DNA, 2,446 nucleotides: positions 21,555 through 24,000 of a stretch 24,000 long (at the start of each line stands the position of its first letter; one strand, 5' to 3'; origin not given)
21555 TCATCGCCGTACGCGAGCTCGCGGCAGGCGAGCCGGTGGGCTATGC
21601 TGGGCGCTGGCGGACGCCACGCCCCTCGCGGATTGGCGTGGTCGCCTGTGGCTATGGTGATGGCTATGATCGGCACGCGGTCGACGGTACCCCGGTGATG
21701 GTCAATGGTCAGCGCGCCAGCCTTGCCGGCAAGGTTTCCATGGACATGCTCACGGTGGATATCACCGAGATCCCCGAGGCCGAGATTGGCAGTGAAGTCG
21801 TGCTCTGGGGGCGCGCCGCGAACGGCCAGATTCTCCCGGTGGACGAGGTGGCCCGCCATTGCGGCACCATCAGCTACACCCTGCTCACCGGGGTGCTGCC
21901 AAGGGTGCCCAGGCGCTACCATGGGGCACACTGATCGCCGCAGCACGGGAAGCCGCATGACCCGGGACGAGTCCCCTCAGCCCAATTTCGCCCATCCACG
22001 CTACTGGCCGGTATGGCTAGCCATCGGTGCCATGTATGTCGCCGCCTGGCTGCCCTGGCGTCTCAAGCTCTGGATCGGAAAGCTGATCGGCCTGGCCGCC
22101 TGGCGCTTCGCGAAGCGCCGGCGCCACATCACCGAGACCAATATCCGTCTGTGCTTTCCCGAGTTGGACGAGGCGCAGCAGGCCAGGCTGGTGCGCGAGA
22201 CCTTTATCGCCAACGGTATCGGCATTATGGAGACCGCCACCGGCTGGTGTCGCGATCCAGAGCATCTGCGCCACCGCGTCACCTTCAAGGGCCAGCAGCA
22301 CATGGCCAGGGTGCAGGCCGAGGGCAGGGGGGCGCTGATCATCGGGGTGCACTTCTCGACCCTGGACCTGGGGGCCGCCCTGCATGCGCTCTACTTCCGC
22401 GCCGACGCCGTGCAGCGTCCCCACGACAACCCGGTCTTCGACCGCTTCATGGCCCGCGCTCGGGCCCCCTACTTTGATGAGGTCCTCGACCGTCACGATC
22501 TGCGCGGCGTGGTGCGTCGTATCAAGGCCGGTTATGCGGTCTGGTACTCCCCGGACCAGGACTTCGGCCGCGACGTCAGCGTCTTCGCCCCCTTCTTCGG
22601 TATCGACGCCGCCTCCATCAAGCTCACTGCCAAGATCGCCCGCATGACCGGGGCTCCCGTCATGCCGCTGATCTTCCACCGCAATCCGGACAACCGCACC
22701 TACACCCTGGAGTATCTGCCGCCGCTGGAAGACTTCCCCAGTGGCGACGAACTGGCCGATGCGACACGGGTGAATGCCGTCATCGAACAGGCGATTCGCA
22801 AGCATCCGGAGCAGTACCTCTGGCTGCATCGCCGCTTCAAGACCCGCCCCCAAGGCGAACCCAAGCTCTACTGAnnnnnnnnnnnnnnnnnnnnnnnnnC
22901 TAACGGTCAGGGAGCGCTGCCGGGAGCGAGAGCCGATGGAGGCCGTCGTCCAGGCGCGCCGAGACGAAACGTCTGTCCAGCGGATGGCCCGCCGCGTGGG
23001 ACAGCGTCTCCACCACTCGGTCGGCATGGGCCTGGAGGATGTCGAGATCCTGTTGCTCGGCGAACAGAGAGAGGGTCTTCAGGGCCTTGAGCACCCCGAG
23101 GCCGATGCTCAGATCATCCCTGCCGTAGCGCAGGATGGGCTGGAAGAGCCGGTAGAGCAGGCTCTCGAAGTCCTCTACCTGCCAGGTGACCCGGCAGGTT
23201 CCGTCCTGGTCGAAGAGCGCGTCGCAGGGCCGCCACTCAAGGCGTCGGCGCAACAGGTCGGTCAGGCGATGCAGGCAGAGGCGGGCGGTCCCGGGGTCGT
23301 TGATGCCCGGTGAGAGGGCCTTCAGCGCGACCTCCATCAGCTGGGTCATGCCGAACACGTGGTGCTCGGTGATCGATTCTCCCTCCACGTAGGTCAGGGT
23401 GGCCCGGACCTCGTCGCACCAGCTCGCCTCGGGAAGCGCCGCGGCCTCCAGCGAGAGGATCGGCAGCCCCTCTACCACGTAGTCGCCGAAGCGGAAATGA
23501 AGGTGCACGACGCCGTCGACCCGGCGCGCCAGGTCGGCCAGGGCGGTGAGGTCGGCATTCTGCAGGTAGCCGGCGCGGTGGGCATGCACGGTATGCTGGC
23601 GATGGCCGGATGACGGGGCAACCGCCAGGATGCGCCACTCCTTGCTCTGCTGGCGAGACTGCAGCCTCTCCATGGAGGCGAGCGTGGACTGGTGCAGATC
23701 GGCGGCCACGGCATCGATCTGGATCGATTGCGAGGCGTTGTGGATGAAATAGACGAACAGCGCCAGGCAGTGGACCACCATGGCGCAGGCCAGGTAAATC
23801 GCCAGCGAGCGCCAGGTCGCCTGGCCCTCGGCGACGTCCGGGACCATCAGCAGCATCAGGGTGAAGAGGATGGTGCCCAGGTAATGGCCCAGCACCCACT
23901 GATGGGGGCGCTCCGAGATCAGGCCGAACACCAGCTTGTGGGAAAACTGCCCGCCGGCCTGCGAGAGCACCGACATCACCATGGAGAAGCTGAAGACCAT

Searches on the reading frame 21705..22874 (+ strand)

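Call 73: search_protein_families(library=pfam, proteins=[window:21705-22874:+], max_evalue=0.00001)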
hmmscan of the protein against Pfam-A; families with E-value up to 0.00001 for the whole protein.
window:21705-22874:+ (389 aa): 1 family
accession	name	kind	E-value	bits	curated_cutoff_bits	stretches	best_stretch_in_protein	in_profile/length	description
PF03279.18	Lip_A_acyltrans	-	2.5e-71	240.7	22.3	1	92-380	5-295/295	Bacterial lipid A biosynthesis acyltransferase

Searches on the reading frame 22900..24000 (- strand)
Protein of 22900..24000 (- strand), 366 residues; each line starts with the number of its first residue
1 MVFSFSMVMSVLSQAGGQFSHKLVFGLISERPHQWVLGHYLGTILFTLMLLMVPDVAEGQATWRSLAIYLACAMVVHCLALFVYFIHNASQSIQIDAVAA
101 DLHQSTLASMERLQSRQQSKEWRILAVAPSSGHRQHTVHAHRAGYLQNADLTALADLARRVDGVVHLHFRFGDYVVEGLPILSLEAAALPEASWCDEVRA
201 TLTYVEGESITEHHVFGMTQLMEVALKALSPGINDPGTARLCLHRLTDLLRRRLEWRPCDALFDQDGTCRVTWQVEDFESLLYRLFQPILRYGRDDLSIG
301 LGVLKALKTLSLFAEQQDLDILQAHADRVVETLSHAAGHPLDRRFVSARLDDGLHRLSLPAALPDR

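Call 73: search_protein_families(library=pfam, proteins=[window:22900-24000:-], max_evalue=0.00001)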
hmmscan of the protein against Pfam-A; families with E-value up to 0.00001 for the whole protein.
window:22900-24000:- (366 aa): 1 family
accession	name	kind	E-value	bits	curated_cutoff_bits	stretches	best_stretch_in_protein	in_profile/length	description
PF10011.15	DUF2254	-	2e-74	251.1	28.8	1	1-308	60-367/368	Predicted membrane protein (DUF2254)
